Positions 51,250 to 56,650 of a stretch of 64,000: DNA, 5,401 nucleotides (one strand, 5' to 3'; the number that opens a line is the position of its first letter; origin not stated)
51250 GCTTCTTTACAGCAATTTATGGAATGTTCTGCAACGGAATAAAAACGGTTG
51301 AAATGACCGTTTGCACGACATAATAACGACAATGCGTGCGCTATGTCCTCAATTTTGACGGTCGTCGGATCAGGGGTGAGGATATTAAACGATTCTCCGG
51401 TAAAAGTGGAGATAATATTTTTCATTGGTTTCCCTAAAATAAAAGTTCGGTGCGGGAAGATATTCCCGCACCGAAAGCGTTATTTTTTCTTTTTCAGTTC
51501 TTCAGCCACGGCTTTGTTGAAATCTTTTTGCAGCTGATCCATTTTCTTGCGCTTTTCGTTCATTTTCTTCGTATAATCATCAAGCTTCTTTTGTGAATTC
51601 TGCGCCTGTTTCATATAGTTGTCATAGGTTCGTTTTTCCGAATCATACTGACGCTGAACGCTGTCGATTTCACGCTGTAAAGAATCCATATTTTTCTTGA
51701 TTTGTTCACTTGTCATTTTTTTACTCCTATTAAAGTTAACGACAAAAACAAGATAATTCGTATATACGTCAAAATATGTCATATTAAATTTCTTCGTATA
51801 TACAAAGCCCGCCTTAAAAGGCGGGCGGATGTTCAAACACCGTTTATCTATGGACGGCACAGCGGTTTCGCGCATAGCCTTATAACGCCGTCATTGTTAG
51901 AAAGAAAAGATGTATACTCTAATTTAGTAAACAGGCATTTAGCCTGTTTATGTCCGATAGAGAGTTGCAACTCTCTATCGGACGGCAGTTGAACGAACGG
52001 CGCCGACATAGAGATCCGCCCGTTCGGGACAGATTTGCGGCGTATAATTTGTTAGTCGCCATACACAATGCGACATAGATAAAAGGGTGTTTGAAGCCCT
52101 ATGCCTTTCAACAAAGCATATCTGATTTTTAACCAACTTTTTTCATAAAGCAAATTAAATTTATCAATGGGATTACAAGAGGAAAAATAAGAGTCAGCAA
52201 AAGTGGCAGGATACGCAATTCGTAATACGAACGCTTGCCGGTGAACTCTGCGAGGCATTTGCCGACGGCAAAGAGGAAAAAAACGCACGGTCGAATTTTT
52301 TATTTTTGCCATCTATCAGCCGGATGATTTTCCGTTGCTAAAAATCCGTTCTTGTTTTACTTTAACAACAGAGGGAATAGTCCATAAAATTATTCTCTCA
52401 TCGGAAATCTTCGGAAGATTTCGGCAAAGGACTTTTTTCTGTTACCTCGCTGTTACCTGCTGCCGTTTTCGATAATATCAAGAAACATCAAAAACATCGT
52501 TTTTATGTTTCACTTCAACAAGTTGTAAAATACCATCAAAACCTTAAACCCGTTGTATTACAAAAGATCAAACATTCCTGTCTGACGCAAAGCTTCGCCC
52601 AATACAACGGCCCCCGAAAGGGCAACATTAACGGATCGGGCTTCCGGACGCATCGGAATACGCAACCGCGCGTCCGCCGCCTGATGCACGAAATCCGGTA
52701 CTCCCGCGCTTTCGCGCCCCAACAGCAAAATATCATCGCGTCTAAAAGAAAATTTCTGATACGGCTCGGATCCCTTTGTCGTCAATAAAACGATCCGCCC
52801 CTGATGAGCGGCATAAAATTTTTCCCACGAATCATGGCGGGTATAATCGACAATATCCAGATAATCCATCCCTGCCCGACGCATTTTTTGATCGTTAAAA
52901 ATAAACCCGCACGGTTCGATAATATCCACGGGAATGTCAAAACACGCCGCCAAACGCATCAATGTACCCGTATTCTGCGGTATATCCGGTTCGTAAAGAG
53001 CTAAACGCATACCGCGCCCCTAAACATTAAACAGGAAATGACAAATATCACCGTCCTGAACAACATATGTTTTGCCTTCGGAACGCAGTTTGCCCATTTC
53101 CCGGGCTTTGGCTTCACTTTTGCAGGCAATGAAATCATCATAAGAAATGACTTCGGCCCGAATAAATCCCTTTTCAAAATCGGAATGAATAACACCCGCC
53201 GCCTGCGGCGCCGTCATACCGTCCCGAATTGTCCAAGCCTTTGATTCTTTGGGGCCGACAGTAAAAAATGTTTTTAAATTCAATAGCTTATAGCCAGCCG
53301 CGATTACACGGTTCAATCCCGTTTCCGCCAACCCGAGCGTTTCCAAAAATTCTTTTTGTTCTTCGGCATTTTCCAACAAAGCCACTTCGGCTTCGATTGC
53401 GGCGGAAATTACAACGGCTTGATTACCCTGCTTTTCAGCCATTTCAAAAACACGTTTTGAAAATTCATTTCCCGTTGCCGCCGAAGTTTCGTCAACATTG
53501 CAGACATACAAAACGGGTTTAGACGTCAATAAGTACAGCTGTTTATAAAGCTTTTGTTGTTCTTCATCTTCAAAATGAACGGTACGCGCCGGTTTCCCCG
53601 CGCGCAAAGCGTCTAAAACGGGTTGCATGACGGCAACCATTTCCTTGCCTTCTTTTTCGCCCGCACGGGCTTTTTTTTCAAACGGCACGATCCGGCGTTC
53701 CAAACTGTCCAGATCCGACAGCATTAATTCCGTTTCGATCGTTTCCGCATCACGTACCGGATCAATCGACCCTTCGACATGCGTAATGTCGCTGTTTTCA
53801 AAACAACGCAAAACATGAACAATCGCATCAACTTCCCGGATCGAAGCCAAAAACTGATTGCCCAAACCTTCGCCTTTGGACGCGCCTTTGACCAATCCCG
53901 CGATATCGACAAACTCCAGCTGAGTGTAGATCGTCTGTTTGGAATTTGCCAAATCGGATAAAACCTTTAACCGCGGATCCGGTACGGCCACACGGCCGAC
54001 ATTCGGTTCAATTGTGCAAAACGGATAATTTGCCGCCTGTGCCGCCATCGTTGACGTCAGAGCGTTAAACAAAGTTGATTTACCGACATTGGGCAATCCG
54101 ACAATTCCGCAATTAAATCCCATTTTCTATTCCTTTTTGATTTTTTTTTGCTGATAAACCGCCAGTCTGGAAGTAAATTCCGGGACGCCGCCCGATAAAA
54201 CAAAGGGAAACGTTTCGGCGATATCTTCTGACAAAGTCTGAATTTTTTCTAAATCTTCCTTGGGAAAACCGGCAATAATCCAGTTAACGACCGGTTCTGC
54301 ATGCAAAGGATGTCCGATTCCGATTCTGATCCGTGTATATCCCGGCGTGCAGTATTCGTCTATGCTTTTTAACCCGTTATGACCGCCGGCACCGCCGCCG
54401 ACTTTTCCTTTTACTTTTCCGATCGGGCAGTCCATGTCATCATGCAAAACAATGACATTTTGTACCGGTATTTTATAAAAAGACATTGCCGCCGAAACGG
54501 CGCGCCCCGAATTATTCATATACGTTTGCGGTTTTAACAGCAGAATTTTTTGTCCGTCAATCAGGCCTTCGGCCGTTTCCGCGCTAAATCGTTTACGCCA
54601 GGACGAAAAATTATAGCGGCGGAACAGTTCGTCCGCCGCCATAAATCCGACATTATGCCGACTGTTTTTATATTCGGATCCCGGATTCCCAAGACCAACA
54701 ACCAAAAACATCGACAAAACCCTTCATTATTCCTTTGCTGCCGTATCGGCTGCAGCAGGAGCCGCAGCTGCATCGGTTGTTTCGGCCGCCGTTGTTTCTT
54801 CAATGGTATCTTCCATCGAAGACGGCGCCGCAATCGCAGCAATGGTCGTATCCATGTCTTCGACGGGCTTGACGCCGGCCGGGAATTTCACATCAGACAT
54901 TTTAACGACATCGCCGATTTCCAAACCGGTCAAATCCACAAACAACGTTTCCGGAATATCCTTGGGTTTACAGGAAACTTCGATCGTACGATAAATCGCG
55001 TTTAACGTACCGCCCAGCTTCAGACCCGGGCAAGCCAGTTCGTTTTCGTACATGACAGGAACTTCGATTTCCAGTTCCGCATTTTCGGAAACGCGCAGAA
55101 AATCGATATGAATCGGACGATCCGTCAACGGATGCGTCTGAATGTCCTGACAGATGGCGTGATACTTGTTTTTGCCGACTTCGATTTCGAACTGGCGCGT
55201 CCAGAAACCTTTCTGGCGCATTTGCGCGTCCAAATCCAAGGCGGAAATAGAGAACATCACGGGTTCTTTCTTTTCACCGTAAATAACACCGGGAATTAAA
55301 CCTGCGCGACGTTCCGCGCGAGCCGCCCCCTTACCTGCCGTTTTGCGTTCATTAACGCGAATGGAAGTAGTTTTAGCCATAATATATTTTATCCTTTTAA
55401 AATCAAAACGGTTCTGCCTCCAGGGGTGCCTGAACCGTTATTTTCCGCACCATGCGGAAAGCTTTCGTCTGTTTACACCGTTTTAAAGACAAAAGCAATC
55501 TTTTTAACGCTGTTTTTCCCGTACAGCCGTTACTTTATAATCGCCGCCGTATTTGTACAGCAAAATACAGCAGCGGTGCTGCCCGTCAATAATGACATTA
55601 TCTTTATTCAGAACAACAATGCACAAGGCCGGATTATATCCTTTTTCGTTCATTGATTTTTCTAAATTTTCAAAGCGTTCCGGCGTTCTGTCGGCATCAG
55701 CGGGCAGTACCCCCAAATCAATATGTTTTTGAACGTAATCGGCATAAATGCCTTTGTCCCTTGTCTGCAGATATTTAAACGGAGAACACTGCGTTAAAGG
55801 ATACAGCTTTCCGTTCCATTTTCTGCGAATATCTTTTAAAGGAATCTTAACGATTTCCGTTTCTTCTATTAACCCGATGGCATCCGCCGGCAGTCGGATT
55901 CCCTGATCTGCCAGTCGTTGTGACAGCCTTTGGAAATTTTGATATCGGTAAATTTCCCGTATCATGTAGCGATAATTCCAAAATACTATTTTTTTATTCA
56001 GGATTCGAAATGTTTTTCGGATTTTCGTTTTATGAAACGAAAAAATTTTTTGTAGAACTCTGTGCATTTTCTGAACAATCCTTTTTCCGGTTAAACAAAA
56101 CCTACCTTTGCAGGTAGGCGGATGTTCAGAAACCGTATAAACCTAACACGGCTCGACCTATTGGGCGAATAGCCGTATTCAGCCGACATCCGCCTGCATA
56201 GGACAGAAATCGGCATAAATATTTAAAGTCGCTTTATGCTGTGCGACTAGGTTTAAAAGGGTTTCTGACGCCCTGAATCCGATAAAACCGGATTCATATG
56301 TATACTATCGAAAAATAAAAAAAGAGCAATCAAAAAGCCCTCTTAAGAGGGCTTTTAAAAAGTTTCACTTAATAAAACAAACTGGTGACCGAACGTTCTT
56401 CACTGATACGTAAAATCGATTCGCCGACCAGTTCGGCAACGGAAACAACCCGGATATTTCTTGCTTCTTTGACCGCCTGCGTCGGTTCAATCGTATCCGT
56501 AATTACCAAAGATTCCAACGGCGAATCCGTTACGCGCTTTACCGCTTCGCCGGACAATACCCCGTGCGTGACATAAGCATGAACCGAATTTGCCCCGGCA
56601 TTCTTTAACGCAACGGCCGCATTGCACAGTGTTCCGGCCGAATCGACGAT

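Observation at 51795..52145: Structured noncoding element, copy A: conserved blocks and compensatory helices shared with copy B 4.2 kb away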

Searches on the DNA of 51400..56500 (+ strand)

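Call 8: search_rna_families(source=window, start=51400, end=56500, threshold=evalue, max_evalue=10, show_alignments=3)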
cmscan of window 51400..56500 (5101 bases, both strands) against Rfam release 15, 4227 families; matches with E-value up to 10: 17.
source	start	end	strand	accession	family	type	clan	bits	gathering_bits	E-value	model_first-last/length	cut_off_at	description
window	56108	56195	-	RF02221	sRNA-Xcc1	Gene; sRNA;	-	27.8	53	0.096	1-87/87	no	sRNA-Xcc1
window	56317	56389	-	RF01770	rimP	Cis-reg; leader;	-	24.9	47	0.76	1-102/102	no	Gammaprotebacteria rimP leader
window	51793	51906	-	RF02860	Arrc14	Gene; sRNA;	-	24.7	99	1.7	1-167/167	no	Actinobacillus sRNA 14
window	56328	56398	-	RF01859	Phe_leader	Cis-reg; leader;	-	23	55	1.7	1-125/125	no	Phenylalanine leader peptide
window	56308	56355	+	RF02844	RefA9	Gene; antisense;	-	22.7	49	3.7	1-64/64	no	Enterococcus sRNA A9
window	56288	56364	+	RF02075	STnc230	Gene; sRNA;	-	21.7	50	9.8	1-83/83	no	Enterobacterial sRNA STnc230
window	56323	56357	+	RF02438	SpF51_sRNA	Gene; sRNA;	-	21.2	50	2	1-45/45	no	Streptococcus sRNA SpF51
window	56329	56397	-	RF00513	Trp_leader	Cis-reg; leader;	-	20.8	41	0.95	1-100/100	no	Tryptophan operon leader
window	53295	53318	-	RF03139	S4-Bacteroidia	Cis-reg; leader;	CL00119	20.7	34.7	0.57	1-34/34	no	S4-Bacteroidia ribosomal protein leader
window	52266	52314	+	RF01277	snoU54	Gene; snRNA; snoRNA; CD-box;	CL00008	19.7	35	1.8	1-67/67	no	Small nucleolar RNA U54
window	51634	51756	+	RF00399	SNORA24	Gene; snRNA; snoRNA; HACA-box;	-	18.6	40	6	1-131/131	no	Small nucleolar RNA SNORA24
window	56332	56400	-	RF01386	isrB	Gene; sRNA;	-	18.5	35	6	1-87/87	no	isrB Hfq binding RNA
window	56298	56360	+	RF02063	STnc350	Gene; sRNA;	-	18.1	60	9.3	1-68/68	no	Salmonella enterica sRNA STnc350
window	51807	51826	-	RF01322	CRISPR-DR9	Gene; CRISPR;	-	17.9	45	3.3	6-25/37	no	CRISPR RNA direct repeat element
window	51807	51826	+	RF01322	CRISPR-DR9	Gene; CRISPR;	-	17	45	6.5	6-25/37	no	CRISPR RNA direct repeat element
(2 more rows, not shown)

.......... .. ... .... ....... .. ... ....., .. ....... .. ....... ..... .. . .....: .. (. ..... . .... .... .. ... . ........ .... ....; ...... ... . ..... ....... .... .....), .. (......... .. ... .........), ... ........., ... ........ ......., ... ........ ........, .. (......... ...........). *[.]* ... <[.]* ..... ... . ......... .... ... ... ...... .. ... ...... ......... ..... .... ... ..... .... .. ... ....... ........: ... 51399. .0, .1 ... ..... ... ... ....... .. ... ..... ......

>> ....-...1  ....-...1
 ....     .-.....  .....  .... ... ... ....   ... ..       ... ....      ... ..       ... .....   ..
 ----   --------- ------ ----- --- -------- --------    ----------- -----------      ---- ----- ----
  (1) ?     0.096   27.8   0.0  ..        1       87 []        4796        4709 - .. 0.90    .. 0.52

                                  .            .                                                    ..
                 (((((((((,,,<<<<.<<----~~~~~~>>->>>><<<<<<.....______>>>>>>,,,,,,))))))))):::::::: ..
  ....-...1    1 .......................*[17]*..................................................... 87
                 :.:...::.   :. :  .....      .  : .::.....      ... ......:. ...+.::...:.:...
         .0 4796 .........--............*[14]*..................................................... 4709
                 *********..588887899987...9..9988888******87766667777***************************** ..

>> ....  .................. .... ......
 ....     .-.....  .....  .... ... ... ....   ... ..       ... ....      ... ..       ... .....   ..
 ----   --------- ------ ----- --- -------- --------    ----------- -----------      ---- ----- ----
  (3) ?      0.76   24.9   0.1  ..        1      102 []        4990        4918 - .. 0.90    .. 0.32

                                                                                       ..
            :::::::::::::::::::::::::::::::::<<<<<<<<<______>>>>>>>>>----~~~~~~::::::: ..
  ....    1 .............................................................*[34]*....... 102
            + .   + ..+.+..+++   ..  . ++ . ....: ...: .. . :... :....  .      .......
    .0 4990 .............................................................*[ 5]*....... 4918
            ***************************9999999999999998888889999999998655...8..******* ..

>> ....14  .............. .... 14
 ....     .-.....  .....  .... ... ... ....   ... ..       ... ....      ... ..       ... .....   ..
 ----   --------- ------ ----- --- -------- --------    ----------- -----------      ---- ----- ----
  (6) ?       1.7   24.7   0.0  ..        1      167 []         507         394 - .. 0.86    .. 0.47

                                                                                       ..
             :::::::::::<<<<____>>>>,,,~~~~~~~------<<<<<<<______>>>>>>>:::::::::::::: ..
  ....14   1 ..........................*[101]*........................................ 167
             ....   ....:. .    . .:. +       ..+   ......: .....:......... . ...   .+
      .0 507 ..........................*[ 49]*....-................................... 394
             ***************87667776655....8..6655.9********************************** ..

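Call 13: search_dna_similar(query=window:51780-52170:+, collection=plasmids, mode=distant, max_evalue=0.01)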
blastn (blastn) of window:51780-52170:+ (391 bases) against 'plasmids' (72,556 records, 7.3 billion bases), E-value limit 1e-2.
No match.

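Call 14: search_dna_similar(query=window:56070-56330:+, collection=plasmids, mode=distant, max_evalue=0.01)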
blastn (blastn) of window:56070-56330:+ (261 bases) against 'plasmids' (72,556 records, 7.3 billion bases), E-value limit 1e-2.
No match.

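Call 67: build_rna_model(alignment_id=A3, structure=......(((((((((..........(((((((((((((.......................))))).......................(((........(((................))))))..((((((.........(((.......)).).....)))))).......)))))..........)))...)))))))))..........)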
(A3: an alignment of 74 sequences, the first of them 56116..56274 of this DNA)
Model R1 built from alignment A3 (74 sequences, 214 columns); structure: as given.
model positions 155; base pairs 37; branch points 2; effective number of sequences 1.75; information 0.59 bits per position. Calibrated on 0.2 Mb of random sequence (short: E-values are rough).
structure used (alignment columns):
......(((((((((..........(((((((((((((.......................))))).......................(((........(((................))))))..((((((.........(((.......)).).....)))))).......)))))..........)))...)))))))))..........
